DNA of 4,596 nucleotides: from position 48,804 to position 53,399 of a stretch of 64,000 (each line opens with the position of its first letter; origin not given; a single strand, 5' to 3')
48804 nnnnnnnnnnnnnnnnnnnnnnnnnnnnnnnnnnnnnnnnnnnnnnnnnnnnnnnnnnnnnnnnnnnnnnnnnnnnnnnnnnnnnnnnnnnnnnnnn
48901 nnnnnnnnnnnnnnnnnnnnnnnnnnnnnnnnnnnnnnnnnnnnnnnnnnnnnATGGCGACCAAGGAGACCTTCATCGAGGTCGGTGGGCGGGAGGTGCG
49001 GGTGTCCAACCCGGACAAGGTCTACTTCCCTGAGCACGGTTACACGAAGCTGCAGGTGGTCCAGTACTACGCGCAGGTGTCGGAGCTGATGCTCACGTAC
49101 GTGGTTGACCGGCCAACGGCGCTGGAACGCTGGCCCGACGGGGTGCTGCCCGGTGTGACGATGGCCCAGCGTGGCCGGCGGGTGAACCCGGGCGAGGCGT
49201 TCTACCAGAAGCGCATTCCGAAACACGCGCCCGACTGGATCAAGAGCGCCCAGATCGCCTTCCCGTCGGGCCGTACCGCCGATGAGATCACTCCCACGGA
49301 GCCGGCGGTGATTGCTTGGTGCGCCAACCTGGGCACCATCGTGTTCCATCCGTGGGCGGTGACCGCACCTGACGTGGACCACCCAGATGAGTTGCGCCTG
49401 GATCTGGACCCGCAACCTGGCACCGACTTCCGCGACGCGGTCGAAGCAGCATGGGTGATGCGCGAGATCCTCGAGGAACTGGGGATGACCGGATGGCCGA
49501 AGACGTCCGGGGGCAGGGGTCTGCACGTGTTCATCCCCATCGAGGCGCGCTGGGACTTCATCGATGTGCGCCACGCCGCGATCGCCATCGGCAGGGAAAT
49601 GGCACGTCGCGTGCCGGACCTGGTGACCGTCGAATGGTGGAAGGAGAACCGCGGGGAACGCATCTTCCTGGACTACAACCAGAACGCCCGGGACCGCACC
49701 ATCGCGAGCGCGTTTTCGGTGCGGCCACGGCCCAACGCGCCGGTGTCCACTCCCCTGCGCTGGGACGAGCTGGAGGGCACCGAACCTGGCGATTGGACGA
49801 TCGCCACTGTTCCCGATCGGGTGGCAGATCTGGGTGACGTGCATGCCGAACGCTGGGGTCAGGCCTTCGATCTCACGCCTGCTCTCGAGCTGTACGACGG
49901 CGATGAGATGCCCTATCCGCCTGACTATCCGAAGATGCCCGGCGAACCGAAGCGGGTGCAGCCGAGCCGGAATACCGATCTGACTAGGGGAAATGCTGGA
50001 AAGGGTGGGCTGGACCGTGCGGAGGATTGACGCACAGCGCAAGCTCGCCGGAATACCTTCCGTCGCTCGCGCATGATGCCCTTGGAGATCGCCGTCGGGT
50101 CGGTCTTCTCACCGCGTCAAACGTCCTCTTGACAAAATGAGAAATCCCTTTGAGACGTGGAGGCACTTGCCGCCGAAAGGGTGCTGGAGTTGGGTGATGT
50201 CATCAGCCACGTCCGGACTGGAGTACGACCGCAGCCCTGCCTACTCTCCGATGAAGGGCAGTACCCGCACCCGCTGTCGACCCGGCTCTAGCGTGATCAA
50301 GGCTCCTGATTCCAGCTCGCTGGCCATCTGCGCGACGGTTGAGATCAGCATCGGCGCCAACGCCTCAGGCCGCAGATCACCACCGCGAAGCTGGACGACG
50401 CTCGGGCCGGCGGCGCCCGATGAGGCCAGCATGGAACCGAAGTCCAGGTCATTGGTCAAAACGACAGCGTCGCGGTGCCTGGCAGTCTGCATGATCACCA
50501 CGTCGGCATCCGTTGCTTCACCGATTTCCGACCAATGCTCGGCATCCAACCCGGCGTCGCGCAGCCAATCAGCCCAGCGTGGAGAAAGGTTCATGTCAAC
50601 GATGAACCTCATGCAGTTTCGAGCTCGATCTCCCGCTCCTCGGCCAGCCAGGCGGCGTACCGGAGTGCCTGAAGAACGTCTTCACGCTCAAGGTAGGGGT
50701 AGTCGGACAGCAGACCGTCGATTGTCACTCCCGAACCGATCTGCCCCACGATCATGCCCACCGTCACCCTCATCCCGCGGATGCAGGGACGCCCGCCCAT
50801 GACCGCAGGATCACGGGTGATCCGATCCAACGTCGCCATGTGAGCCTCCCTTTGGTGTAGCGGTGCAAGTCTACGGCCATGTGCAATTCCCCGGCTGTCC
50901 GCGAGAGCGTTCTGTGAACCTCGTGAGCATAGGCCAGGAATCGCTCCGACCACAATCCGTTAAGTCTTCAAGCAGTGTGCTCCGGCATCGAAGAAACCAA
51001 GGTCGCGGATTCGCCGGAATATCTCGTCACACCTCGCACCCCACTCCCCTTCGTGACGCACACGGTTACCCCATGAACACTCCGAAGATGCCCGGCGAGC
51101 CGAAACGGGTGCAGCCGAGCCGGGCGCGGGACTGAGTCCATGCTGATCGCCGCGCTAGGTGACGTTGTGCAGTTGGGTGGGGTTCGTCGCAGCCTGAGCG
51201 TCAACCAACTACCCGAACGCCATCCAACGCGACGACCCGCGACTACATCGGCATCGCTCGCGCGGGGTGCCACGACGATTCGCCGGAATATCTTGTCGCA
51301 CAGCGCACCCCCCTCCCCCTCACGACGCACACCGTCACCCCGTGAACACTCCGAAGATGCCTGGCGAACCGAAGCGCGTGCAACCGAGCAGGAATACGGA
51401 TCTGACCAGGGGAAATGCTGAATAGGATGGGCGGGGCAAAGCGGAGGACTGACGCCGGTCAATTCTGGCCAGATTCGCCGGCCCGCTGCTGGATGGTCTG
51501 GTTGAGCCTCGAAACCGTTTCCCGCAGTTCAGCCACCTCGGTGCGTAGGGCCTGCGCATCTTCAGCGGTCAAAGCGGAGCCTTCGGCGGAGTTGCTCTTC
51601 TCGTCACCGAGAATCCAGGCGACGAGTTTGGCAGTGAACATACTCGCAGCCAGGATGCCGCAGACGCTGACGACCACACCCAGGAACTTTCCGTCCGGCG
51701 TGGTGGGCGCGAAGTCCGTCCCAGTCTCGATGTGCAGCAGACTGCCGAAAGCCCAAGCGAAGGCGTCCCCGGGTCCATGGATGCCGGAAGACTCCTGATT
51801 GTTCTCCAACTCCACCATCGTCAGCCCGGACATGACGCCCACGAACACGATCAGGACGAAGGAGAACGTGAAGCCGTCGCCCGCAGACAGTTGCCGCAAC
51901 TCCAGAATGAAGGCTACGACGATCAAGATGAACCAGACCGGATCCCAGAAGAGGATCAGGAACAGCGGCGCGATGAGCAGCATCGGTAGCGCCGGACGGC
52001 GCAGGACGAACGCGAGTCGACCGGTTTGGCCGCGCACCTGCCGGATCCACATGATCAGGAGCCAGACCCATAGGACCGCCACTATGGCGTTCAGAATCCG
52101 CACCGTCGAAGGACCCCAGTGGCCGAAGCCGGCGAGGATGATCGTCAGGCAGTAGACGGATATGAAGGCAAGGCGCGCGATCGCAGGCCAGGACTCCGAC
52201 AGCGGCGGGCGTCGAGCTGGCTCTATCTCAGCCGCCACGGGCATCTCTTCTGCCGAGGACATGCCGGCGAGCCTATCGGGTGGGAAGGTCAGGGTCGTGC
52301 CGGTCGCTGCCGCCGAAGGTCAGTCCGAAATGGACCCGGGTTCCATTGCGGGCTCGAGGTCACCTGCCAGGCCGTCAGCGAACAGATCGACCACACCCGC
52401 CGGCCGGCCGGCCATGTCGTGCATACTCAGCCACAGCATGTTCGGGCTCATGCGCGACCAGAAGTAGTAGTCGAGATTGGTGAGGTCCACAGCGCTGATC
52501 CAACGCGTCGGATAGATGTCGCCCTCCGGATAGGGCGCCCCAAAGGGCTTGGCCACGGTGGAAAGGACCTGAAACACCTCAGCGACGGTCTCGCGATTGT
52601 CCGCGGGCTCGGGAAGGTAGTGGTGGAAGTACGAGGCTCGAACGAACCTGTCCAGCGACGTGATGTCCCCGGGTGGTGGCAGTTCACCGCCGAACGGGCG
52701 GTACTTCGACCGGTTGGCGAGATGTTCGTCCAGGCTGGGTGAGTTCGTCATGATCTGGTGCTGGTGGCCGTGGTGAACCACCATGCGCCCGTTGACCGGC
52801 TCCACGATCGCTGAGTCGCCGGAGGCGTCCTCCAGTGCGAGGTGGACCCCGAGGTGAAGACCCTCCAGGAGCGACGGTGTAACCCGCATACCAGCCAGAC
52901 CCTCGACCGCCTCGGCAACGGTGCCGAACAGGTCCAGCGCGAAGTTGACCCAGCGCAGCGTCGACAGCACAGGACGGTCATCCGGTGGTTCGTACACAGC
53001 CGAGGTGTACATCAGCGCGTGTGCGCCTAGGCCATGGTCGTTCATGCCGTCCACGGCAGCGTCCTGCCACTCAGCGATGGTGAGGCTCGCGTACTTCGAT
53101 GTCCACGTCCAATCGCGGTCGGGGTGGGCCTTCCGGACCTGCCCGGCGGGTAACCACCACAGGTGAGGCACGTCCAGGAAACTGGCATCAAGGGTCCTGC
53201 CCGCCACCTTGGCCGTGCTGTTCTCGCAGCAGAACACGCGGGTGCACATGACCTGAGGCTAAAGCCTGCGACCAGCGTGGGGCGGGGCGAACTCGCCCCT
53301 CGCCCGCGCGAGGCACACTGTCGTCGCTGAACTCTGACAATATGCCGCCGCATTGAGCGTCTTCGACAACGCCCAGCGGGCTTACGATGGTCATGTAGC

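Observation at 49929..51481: Triplicated 3' end of the LigD-polymerase gene brackets mini-cassettes: an integration hotspot or integrase-less cassette array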

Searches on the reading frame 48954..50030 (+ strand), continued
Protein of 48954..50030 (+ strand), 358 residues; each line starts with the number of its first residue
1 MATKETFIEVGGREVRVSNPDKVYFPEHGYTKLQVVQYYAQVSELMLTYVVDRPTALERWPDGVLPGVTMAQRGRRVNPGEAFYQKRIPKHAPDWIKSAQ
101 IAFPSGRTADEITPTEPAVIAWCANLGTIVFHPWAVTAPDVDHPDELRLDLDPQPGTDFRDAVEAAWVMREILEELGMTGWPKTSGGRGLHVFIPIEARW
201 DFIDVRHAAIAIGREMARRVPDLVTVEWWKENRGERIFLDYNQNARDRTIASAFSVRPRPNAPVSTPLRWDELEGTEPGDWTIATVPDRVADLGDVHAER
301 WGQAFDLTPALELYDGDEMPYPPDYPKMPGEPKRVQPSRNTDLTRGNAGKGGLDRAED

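Call 65: search_protein_families(library=pfam, proteins=[L096:10921-11289:+, L096:11628-11891:+, L102:1416-1709:+, L102:1706-1966:+, L127:5933-6409:+, L127:6484-6822:+], max_evalue=1)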
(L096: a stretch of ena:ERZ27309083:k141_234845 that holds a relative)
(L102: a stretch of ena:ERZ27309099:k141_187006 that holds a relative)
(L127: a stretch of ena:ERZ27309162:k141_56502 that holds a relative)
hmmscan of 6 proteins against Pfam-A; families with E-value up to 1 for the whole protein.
L096:10921-11289:+ (122 aa): 0 families

L096:11628-11891:+ (87 aa): 0 families

L102:1416-1709:+ (97 aa): 1 family
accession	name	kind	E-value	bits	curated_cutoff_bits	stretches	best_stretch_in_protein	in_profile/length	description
PF12728.13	HTH_17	-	0.0035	18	27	1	46-82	5-41/51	Helix-turn-helix domain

L102:1706-1966:+ (86 aa): 0 families

L127:5933-6409:+ (158 aa): 0 families

L127:6484-6822:+ (112 aa): 0 families

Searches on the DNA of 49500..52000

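Call 38: search_rna_families(source=window, start=49500, end=52000, threshold=evalue, max_evalue=1)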
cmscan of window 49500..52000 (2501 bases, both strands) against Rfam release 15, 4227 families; matches with E-value up to 1: 0.
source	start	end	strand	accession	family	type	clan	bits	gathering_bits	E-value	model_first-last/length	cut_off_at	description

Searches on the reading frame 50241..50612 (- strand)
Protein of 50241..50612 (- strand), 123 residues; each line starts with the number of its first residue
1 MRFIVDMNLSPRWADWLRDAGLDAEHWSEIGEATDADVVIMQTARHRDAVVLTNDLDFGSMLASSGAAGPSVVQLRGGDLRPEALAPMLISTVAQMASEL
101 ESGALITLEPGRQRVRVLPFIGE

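Call 9: search_protein_families(library=pfam, proteins=[window:50241-50612:-])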
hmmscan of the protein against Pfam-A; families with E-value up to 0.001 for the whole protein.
window:50241-50612:- (123 aa): 3 families
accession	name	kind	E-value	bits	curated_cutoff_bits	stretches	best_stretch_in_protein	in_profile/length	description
PF18480.7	DUF5615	-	4.1e-23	81.8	23.8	1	1-110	1-109/110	Domain of unknown function (DUF5615)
PF18478.7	PIN_10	-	1.5e-06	28.6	26.2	1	1-58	1-62/84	PIN like domain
PF01927.22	Mut7-C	-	9.8e-05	22.9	23.3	1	1-58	1-52/146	Mut7-C RNAse domain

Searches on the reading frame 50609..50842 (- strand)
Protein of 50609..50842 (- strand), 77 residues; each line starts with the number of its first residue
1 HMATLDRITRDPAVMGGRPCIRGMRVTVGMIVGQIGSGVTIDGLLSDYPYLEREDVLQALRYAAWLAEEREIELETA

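Call 9: search_protein_families(library=pfam, proteins=[window:50609-50842:-])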
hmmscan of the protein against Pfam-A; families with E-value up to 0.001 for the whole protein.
window:50609-50842:- (77 aa): 1 family
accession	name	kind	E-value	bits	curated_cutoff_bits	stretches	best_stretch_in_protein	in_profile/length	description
PF04255.20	DUF433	-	4.3e-23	81.3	23.6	1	8-63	1-56/56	Protein of unknown function (DUF433)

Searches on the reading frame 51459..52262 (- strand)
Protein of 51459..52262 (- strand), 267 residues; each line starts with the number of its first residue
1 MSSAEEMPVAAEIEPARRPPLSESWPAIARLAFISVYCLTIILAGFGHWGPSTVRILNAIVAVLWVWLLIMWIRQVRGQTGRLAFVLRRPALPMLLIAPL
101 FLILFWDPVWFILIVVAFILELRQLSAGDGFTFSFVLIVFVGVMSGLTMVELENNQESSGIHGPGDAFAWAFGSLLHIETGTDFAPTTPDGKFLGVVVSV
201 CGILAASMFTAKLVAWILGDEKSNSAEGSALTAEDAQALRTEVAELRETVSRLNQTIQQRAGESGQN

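Call 9: search_protein_families(library=pfam, proteins=[window:51459-52262:-])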
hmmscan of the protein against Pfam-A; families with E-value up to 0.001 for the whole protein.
window:51459-52262:- (267 aa): 0 families

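Call 65: search_protein_families(library=pfam, proteins=[window:51459-52262:-], max_evalue=1)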
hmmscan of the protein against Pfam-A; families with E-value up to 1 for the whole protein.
window:51459-52262:- (267 aa): 4 families
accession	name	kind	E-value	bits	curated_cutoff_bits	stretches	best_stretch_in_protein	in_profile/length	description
PF07885.22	Ion_trans_2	-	0.0027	18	22.5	1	143-217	7-77/79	Ion channel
PF00060.32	Lig_chan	-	0.025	14.8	30.8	1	137-223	15-100/146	Ligand-gated ion channel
PF09913.15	DUF2142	-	0.12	11.6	30.1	1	70-163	293-385/395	Predicted membrane protein (DUF2142)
PF09799.14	Transmemb_17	-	0.7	10.9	26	1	102-145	5-49/107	Predicted membrane protein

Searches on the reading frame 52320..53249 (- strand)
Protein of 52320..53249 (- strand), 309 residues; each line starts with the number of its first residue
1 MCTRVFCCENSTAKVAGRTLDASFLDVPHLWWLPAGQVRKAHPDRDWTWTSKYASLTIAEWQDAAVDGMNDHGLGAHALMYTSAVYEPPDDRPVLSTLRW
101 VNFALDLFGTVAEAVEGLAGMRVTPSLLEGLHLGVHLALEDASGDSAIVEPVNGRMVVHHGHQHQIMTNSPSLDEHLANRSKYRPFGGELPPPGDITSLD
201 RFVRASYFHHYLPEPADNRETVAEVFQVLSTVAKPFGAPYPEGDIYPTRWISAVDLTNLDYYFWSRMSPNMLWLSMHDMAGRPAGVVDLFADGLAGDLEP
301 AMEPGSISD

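Call 9: search_protein_families(library=pfam, proteins=[window:52320-53249:-])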
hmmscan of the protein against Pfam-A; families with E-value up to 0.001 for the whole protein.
window:52320-53249:- (309 aa): 1 family
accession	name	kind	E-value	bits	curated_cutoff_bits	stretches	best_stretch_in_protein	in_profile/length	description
PF02275.23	CBAH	-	5.4e-40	138.4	20.4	1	2-278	1-305/316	Linear amide C-N hydrolases, choloylglycine hydrolase family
